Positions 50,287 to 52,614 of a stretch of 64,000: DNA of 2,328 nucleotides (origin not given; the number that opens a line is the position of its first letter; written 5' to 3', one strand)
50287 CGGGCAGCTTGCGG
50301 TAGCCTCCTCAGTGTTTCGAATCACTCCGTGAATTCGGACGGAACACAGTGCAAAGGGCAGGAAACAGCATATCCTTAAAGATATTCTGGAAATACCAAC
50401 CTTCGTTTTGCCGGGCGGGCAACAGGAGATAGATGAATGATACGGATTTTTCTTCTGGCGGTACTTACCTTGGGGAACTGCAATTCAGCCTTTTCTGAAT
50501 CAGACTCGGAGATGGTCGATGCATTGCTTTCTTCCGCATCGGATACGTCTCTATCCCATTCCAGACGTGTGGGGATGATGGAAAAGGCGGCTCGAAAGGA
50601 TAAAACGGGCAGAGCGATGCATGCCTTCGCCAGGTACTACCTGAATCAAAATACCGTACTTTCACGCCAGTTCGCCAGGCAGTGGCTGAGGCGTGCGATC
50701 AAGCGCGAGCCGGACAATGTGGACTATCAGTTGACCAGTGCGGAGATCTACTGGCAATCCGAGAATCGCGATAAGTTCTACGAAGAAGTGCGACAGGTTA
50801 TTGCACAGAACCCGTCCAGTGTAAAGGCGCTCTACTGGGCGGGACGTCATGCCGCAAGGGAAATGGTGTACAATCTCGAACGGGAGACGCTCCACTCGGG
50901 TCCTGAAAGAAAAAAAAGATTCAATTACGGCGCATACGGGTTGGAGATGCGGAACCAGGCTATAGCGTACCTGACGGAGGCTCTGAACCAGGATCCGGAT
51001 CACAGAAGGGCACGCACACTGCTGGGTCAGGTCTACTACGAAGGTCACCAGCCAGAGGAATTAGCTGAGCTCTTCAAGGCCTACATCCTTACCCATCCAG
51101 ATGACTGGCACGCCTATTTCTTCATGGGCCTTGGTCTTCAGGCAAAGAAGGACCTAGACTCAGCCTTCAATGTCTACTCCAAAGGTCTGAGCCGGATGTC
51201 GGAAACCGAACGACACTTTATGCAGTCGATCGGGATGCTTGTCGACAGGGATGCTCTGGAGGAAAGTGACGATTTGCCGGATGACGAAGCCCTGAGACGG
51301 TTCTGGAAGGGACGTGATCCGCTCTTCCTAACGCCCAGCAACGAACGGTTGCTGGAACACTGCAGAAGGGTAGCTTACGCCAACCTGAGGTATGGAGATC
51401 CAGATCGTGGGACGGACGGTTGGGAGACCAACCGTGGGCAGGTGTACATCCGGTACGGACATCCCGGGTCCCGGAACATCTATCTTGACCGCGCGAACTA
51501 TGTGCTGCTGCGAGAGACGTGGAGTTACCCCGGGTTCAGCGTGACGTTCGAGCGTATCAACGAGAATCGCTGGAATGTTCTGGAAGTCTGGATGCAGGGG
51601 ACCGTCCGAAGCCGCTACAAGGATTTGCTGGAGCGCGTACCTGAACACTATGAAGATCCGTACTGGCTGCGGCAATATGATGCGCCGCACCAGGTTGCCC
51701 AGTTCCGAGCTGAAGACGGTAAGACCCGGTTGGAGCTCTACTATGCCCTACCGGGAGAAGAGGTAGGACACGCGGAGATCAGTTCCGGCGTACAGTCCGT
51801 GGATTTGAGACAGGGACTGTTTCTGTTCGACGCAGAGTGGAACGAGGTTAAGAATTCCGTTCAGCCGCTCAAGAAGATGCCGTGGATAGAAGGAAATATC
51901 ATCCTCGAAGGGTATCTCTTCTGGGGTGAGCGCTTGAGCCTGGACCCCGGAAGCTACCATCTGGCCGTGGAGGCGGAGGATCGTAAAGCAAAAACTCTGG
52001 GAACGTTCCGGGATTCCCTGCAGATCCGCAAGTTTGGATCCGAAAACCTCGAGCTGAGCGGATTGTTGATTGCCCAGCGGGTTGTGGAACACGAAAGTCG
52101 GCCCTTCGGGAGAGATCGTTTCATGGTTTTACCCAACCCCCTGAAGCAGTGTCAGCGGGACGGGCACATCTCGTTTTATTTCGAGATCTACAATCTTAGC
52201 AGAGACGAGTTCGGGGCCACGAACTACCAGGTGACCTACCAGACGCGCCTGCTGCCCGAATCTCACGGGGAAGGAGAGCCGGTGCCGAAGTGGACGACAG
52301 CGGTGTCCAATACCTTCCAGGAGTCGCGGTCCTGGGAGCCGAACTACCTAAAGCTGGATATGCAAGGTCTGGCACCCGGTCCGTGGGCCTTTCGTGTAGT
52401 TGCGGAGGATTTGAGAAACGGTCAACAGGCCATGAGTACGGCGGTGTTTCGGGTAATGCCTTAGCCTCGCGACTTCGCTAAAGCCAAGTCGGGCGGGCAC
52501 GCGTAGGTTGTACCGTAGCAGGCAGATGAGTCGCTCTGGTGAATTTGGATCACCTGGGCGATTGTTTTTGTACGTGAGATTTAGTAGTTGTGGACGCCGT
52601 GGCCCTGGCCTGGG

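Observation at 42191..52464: Ten-kilobase tandem array of four secreted TPR / GWxTD-domain paralogs of unknown function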

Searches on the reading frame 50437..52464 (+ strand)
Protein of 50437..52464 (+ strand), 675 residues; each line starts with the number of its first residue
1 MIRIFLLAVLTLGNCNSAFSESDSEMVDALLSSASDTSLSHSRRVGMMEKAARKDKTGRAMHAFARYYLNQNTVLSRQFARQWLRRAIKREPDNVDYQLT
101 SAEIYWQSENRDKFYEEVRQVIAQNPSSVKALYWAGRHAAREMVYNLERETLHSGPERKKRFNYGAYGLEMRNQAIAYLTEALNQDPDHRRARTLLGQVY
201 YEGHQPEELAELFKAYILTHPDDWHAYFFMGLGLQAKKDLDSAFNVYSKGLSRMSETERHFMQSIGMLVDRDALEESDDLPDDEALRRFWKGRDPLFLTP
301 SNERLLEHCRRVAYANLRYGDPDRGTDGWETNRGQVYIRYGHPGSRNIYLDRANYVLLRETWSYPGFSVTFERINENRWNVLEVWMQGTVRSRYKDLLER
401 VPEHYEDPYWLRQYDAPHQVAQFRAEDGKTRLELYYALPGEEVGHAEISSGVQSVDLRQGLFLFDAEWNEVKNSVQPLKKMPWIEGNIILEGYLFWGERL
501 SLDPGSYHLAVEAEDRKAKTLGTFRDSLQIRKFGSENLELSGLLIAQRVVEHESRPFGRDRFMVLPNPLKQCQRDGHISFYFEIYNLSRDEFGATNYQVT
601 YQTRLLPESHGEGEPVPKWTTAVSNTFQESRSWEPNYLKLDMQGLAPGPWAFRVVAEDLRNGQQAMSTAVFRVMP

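Call 7: search_protein_families(library=ncbifam, proteins=[window:50437-52464:+], max_evalue=0.01)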
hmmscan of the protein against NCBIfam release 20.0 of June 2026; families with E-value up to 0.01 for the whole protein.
window:50437-52464:+ (675 aa): 7 families
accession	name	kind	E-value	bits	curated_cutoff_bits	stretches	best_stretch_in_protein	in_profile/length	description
TIGR04514.1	GWxTD_dom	domain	2e-16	60.4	28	1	271-364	15-104/105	GWxTD domain-containing protein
NF040959.1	MamA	equivalog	9.8e-10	38.2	200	1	172-271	87-185/204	magnetosome protein MamA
TIGR02917.1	PEP_TPR_lipo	equivalog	1.1e-08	33.5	312.2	2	173-256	550-633/899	XrtA/PEP-CTERM system TPR-repeat protein PrsT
TIGR02521.1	type_IV_pilW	equivalog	1.3e-06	28.1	154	0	189-254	30-95/234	type IV pilus biogenesis/stability protein PilW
NF008757.0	PRK11788.1-5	equivalog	4.7e-05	22.7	363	1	64-207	179-333/388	lipopolysaccharide assembly protein LapB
NF033920.0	C39_PA2778_fam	equivalog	0.00023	20.6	150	0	172-251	172-251/255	PA2778 family cysteine peptidase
NF008756.0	PRK11788.1-4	equivalog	0.0082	15.2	474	0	51-129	167-248/389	lipopolysaccharide assembly protein LapB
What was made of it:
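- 50437..52464 (+): P4, 675 aa, the modelled member. Signal peptide ~aa 1-20, TPR solenoid aa 19-263 (50491-51225), GWxTD alpha/beta domain aa 283-400 (51283-51636), beta-sandwich 1 aa 412-530 (51670-52026), beta-sandwich 2 aa 544-675 (52066-52461). TIGR04514 60.4 bits (call 7).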

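Call 8: search_protein_families(library=pfam, proteins=[window:50437-52464:+], max_evalue=0.01)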
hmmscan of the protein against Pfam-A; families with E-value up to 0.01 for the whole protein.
window:50437-52464:+ (675 aa): 10 families
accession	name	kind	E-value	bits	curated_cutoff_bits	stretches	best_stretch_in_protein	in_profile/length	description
PF14559.12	TPR_19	-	8.6e-12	45.7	25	1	173-226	8-60/68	Tetratricopeptide repeat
PF13432.12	TPR_16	-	1.1e-07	32.5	32.7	1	173-217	14-58/65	Tetratricopeptide repeat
PF13428.12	TPR_14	-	1.1e-06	29.2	23.5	0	173-198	18-43/44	Tetratricopeptide repeat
PF13414.12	TPR_11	-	3.9e-06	26.9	26.8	0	173-202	11-40/42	TPR repeat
PF07719.23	TPR_2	-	0.00013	22.3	27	0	167-189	12-34/34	Tetratricopeptide repeat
PF23914.1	TPR_CcmH_CycH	-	0.00034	20.9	42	0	78-133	67-125/158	Cytochrome c-type biogenesis protein H TPR domain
PF13181.12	TPR_8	-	0.00063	20.1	25.7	0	170-189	15-34/34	Tetratricopeptide repeat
PF13431.12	TPR_17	-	0.00068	20.2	24.4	0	179-208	2-31/34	Tetratricopeptide repeat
PF20094.4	GWxTD_dom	-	0.00085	19.6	26.9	1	284-352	57-121/172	GWxTD domain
PF14561.12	TPR_20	-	0.0023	18.6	25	0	173-213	5-45/90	Tetratricopeptide repeat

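Call 13: search_solved_structures(query=window:50437-52464:+, max_evalue=1)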
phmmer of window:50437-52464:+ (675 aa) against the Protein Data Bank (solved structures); distinct sequences matched with E-value up to 1: 43.
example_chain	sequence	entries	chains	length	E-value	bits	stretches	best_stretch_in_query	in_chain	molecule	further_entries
8bu0_A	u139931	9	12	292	2.4e-05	26.1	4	172-252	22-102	Consensus tetratricopeptide repeat protein | Crystal structure of an 8-repeat consensus TPR superhelix with Zinc. | Monomer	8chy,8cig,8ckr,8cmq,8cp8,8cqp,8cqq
1na0_A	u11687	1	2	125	0.00011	23.9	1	171-253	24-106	designed protein CTPR3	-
2fo7_A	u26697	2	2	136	0.00085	21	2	173-252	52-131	SYNTHETIC CONSENSUS TPR PROTEIN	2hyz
6vfh_A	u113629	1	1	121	0.00087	20.9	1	167-256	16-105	T33_dn10A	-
6v8e_A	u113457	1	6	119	0.00097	20.8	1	169-253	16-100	Designed protein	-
8ch0_A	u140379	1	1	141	0.00097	20.8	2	173-252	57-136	Consensus tetratricopeptide repeat protein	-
9qhb_A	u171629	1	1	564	0.0011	20.6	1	172-252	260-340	Engineered tetratricopeptide repeat protein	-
2wqh_A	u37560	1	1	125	0.0014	20.3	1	171-254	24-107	CTPR3Y3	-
11kc_A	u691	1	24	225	0.0015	20.1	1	177-278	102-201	Designed nanoparticle O43-TM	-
5hrz_A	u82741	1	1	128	0.002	19.8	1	175-275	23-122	TPR domain protein 1na0C3_3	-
6vfi_B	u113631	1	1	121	0.0022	19.6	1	167-252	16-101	O43_dn18B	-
8ump_A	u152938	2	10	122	0.0046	18.5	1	175-252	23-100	T33-ml35-redesigned-TPR-domain-fold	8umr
1w3b_A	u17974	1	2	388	0.0048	18.5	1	175-252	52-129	UDP-N-ACETYLGLUCOSAMINE--PEPTIDE N-ACETYLGLUCOSAMINYLTRANSFERASE 110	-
6eou_A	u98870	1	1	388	0.0065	18.1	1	175-252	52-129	UDP-N-acetylglucosamine--peptide N-acetylglucosaminyltransferase 110 kDa subunit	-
6vfj_B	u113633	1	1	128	0.0071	17.9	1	175-265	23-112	I53_dn5B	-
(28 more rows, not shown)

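Call 15: find_homologous_proteins(query=window:50437-52464:+, max_evalue=0.00001)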
Query window:50437-52464:+ (675 aa): 104 proteins with E <= 0.00001 among 8000 candidates.
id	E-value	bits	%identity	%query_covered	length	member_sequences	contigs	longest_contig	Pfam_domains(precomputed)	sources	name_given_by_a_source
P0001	0.0e+0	1555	99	100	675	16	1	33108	PF14559.13,PF13414.13,PF13432.13,PF13428.13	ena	-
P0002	0.0e+0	1311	81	100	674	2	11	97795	PF14559.13,PF20094.5,PF13432.13,PF13428.13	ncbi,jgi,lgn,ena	jgi:GWxTD domain-containing protein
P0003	0.0e+0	1052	66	100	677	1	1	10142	PF14559.13,PF20094.5,PF13432.13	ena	-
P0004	0.0e+0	1051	66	100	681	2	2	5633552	PF14559.13,PF13432.13,PF13428.13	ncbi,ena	-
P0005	0.0e+0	1045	67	94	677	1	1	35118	PF20094.5,PF13428.13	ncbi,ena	-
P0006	0.0e+0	1043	67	94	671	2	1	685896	PF20094.5,PF13428.13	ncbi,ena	-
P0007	0.0e+0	1043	65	99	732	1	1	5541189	PF20094.5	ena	-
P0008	0.0e+0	1042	65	100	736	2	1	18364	PF14559.13,PF20094.5,PF13432.13,PF13428.13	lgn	-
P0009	0.0e+0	1039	65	100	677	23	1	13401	PF14559.13,PF13431.13,PF20094.5,PF13432.13,PF13428.13,PF07719.24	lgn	-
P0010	0.0e+0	1030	64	100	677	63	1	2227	PF14559.13,PF20094.5,PF13432.13,PF13428.13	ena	-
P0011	1.1e-296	1004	64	97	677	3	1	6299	PF14559.13,PF20094.5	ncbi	-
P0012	9.8e-273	925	59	100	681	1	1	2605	PF13431.13,PF23914.2,PF20094.5,PF00515.35,PF13432.13,PF13428.13,PF07719.24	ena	-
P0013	2.0e-247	841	55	99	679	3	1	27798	PF14559.13,PF12895.14,PF13432.13,PF13428.13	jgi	jgi:GWxTD domain-containing protein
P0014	1.8e-218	745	56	84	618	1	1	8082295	-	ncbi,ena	-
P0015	1.2e-215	736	48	100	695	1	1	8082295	PF13431.13,PF13432.13,PF13428.13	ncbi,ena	-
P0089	2.7e-60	223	28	95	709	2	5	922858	PF14559.13,PF13431.13,PF13414.13,PF13371.13,PF00515.35,PF13432.13,PF13428.13,PF07719.24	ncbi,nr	ncbi:MAG: GWxTD domain-containing protein [candidate division KSB1 bacterium]|nr:GWxTD domain-contai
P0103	2.3e-18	84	26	52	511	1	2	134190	-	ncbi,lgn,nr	ncbi:MAG: GWxTD domain-containing protein [Candidatus Latescibacteria bacterium]|nr:GWxTD domain-con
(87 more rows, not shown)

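Call 19: find_related_loci(query=A2, collection=genome_contigs, flank=10000)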
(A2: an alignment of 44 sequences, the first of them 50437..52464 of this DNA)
Query A2 (675 aa) in genome_contigs; peptide patterns used: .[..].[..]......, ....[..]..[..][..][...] (x = any residue, [..] = any of these).
596 stretches matched a pattern (row limit reached: there are more); 558 encode a relative of the query (tblastn E <= 1e-3); the best 80 are kept; 78 distinct loci.
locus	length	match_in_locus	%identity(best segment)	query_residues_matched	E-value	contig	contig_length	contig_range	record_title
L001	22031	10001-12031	65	1-675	0e+0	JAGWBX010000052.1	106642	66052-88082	MAG: Candidatus Latescibacterota bacterium isolate 277c_44 scaffold_2567, whole genome shotgun sequence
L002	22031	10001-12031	65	1-675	0e+0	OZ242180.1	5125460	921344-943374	MAG: Candidatus Latescibacterota bacterium isolate 7123bf0d-be33-4206-a55c-e1281b3fc930 genome assembly, chromosome: 1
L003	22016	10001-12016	65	5-675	0e+0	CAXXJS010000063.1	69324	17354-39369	MAG: Candidatus Latescibacterota bacterium isolate d54d2296-71c2-45af-80d9-7212e301404d genome assembly, contig: contig_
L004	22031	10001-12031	65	1-675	0e+0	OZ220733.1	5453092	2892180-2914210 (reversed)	MAG: Candidatus Latescibacterota bacterium isolate cc6a1995-d657-4e87-88a0-a2308bb9e8e7 genome assembly, chromosome: 1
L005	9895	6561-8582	81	1-675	0e+0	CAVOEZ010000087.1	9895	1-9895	MAG: Latescibacteria bacterium UBA2968 isolate CBN3_331.40 genome assembly, contig: Ga0302139_10002026, whole genome sho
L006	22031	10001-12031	65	1-675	0e+0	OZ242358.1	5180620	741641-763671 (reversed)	MAG: Candidatus Latescibacterota bacterium isolate bac68e43-bb0c-4055-920f-ab3f04e5d652 genome assembly, chromosome: 1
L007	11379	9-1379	68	220-675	0e+0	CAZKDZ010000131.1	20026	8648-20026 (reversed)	MAG TPA_asm: uncultured bacterium isolate SRP338948_co1_137 genome assembly, contig: k141_2599, whole genome shotgun seq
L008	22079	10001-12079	47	1-674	0e+0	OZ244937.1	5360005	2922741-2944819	MAG: Candidatus Latescibacterota bacterium isolate 1c493fcc-a489-4500-a9bd-4f4019e95c1e genome assembly, chromosome: 1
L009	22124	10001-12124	49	2-674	0e+0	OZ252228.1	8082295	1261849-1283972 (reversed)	MAG: Candidatus Latescibacterota bacterium isolate 2d5a3a6b-ac94-4199-888f-c4fbb53c5f42 genome assembly, chromosome: 1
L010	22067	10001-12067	47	1-674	0e+0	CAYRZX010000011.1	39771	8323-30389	MAG TPA_asm: uncultured Gemmatimonas sp. isolate binchicken_co21_402 genome assembly, contig: NODE_298_length_39771_cov_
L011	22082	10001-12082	47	5-674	0e+0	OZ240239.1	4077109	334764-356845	MAG: Candidatus Latescibacterota bacterium isolate 9476a452-a56b-4094-aa10-7e41c1f40ab4 genome assembly, chromosome: 1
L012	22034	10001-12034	46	24-674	0e+0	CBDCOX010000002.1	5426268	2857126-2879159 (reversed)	MAG: Candidatus Latescibacterota bacterium isolate 3c4b53aa-e325-4963-aa18-2d5493478633 genome assembly, contig: contig_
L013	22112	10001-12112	44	3-674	0e+0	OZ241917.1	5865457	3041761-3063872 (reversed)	MAG: Candidatus Latescibacterota bacterium isolate 5e8d6608-c5e3-4027-8d72-793febe4c990 genome assembly, chromosome: 1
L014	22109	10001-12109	44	2-674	0e+0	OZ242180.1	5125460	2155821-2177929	MAG: Candidatus Latescibacterota bacterium isolate 7123bf0d-be33-4206-a55c-e1281b3fc930 genome assembly, chromosome: 1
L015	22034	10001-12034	45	24-674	0e+0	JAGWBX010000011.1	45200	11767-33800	MAG: Candidatus Latescibacterota bacterium isolate 277c_44 scaffold_419, whole genome shotgun sequence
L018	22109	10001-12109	44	2-674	0e+0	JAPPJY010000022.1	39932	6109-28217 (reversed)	MAG: Gemmatimonadota bacterium isolate RHO2_bin_5 NODE_1505_length_39932_cov_33.105299, whole genome shotgun sequence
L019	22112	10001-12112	44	3-674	0e+0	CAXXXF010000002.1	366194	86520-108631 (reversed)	MAG: Candidatus Latescibacterota bacterium isolate cdc6522c-bbe9-4fa3-a52d-301d393956c9 genome assembly, contig: contig_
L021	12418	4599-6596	46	6-674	0e+0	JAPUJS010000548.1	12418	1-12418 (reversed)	MAG: bacterium isolate KW1-S15_112 KW1-S15_112_cg548, whole genome shotgun sequence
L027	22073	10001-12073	43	4-674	6e-178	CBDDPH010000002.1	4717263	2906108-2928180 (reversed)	MAG: Candidatus Latescibacterota bacterium isolate fcaf43fe-a799-4ace-af36-b323ac78cc8e genome assembly, contig: contig_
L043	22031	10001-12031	45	1-673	0e+0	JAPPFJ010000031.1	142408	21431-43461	MAG: Gemmatimonadota bacterium isolate RHO1_bin_28 NODE_242_length_142408_cov_43.707972, whole genome shotgun sequence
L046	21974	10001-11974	37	6-674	7e-132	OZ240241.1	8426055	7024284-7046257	MAG: Candidatus Latescibacterota bacterium isolate 5029ecf2-d60f-4a19-a35b-269815a0a5cf genome assembly, chromosome: 1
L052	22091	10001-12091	44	4-674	1e-177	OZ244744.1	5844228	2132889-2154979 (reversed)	MAG: Candidatus Latescibacterota bacterium isolate aa5cf8e5-2ee9-4ccc-9d1f-80a1aaad70af genome assembly, chromosome: 1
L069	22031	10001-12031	45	24-674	0e+0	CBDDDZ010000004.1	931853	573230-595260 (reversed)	MAG: Candidatus Latescibacterota bacterium isolate 2fef8444-24d4-470e-a0f0-8c307ac56c94 genome assembly, contig: contig_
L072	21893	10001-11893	31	7-602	3e-79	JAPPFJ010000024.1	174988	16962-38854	MAG: Gemmatimonadota bacterium isolate RHO1_bin_28 NODE_148_length_174988_cov_45.096288, whole genome shotgun sequence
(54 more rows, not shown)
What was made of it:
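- All best loci come from Latescibacterota MAGs (call 19). Many scattered paralogs per genome (several of the listed loci fall in the same chromosome, call 19) fit a housekeeping machine poorly.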

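Call 27: predict_structure(alignment_id=A2)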
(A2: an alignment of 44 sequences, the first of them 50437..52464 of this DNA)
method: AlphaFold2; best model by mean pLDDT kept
length: 675 residues; sequences in the alignment: 44
mean_pLDDT: 87.0   pTM: 0.79
mean pLDDT of the five models: 87.0, 86.0, 85.2, 84.6, 84.6
residues with pLDDT >= 90: 415; 70-90: 182; 50-70: 61; < 50: 17
segments of 3 or more residues with pLDDT < 50: 13-19, 268-273
pLDDT, mean of each block of 10 residues (from residue 1): 56 46 82 90 93 92 94 91 95 93 89 93 95 95 80 52 82 97 96 95 95 96 95 92 93 85 58 54 81 86 88 92 82 90 82 64 90 81 82 83 73 92 94 95 92 95 94 95 76 91 97 93 95 93 94 89 93 91 96 94 84 71 90 92 89 96 95 90
secondary structure, 60 per line:
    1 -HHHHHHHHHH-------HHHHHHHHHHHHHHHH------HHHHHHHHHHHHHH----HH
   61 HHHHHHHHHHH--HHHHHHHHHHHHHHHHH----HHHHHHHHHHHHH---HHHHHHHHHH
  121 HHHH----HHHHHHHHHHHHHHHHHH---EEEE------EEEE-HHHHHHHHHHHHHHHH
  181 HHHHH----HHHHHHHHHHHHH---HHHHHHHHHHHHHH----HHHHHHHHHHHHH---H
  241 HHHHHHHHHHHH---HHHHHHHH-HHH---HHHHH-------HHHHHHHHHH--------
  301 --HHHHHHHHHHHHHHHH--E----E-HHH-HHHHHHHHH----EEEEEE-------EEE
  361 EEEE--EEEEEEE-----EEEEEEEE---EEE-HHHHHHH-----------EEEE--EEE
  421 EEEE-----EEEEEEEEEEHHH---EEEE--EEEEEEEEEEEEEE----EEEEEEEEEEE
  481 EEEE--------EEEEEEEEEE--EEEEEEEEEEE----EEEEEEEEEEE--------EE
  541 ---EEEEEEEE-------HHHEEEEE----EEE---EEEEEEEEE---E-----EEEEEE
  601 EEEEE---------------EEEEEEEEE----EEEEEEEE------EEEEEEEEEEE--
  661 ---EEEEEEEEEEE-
elements in order: H2-11 H19-34 H41-54 H59-71 H74-90 H95-107 H111-124 H129-146 E150-153 E160-163 H165-185 H190-202 H206-219 H224-236 H240-252 H256-263 H271-275 H283-292 H303-318 H332-340 E345-350 E358-364 E367-373 E379-386 E390-392 H394-400 E412-415 E418-424 E430-439 E446-449 E452-465 E470-484 E493-502 E505-515 E520-530 E544-551 E562-566 E571-573 E577-585 E595-605 E621-629 E634-641 E648-658 E664-674
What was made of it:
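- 50437..52464 (+): AlphaFold2 model with pLDDT 87.0 and pTM 0.79, plus its secondary-structure map (call 27).
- AlphaFold model with pLDDT 87 and pTM 0.79 (call 27).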

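Call 29: fold_search(model_id=the predicted structure, library=pdb)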
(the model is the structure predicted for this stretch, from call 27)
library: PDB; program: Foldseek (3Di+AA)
matches with E <= 10: 1749; with E <= 0.001: 330
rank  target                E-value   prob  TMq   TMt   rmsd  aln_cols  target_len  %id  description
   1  9qhb                  7.4e-08  1.00  0.28  0.62   7.4       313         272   15  Crystal structure of 16-repeat CTPR protein with eliminated coordination sites (released 2025-10-22)
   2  8chy                  1.1e-07  1.00  0.28  0.63   8.5       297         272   18  Crystal structure of an 8-repeat consensus TPR superhelix with Zinc. (released 2024-02-21)
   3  9qhc_B                1.2e-07  1.00  0.28  0.62   7.4       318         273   16  Crystal structure of 8-repeat CTPR protein with eliminated coordination sites (released 2025-10-22)
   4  1w3b_B                4.1e-07  1.00  0.29  0.49   8.7       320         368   17  The superhelical TPR domain of O-linked GlcNAc transferase reveals structural similarities to importin alpha. (released 2004-09-09)
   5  4kty_B                2.4e-06  1.00  0.13  0.13  20.1       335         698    8  Fibrin-stabilizing factor with a bound ligand (released 2013-12-04)
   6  3vtx_A                2.7e-06  1.00  0.23  0.77   3.4       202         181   17  Crystal structure of MamA protein (released 2012-10-31)
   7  6vbu_8                2.7e-06  1.00  0.28  0.39   9.2       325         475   14  Structure of the bovine BBSome complex (released 2020-01-29)
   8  1ggy_A                2.7e-06  1.00  0.13  0.13  19.4       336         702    8  HUMAN FACTOR XIII WITH YTTERBIUM BOUND IN THE ION SITE (released 1999-02-16)
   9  9qhc_A                3.6e-06  1.00  0.26  0.58  11.7       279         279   17  Crystal structure of 8-repeat CTPR protein with eliminated coordination sites (released 2025-10-22)
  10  8dtf_A                3.6e-06  1.00  0.27  0.23   9.4       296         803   18  Cryo-EM structure of the full length Arabidopsis SPY with complete TPRs (released 2023-03-08)
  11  8dth_A                3.6e-06  1.00  0.26  0.25  11.4       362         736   14  Cryo-EM structure of Arabidopsis SPY alternative conformation 2 (released 2023-03-08)
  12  8dtg_B                3.9e-06  1.00  0.27  0.25  12.8       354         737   14  Cryo-EM structure of Arabidopsis SPY alternative conformation 1 (released 2023-03-08)
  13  3vty_C                4.3e-06  1.00  0.22  0.72   3.9       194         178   18  Crystal structure of MamA (released 2012-10-31)
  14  7e6j_A                4.3e-06  1.00  0.26  0.39  17.9       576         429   11  Aspartyl/Asparaginyl beta-hydroxylase (AspH) H725A in complex with Factor X peptide fragment (39mer-4Ser) (released 2021-06-30)
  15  8dth_B                4.5e-06  1.00  0.26  0.25  13.2       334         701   14  Cryo-EM structure of Arabidopsis SPY alternative conformation 2 (released 2023-03-08)
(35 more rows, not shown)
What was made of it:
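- On TPR-repeat proteins: Helices at aa 19-263 in the P4 model, and Foldseek matches to consensus TPR designs, OGT and MamA (calls 27, 29).
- Closest known: Periplasmic TPR scaffold or adaptor proteins. Same: The MamA TPR superposes with TM-score 0.77 (target-normalised) (calls 7, 29).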

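Call 40: find_encoding_contigs(protein=P0089, flank=10000, max_places=2)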
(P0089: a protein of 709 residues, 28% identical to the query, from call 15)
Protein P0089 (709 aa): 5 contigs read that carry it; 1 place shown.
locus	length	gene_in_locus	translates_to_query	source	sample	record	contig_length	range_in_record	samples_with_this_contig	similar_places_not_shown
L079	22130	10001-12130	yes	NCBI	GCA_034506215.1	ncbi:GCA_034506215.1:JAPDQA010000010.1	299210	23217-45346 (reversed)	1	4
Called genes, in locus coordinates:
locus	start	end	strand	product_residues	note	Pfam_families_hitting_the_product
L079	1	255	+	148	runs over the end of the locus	-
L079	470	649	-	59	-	-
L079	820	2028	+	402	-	PF14294:DUF4372, PF01609:DDE_Tnp_1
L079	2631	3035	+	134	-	PF10722:YbjN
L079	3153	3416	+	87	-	-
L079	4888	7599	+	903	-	PF10162:G8, PF24606:CEMIP_beta-hel, PF13860:FlgD_ig (weak)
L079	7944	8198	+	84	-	-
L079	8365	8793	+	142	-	PF13424:TPR_12 (weak)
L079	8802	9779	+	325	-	-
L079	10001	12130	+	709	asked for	PF07719:TPR_2 (faint), PF13428:TPR_14 (faint), PF13432:TPR_16 (faint), PF00515:TPR_1 (faint), PF13414:TPR_11 (faint), PF13431:TPR_17 (faint), PF13371:TPR_9 (faint), PF14559:TPR_19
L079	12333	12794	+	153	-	PF00908:dTDP_sugar_isom, PF14667:Polysacc_synt_C (weak)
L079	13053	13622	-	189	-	-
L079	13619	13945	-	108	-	-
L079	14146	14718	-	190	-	PF04542:Sigma70_r2, PF08281:Sigma70_r4_2, PF04545:Sigma70_r4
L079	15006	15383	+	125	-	PF19762:DUF6249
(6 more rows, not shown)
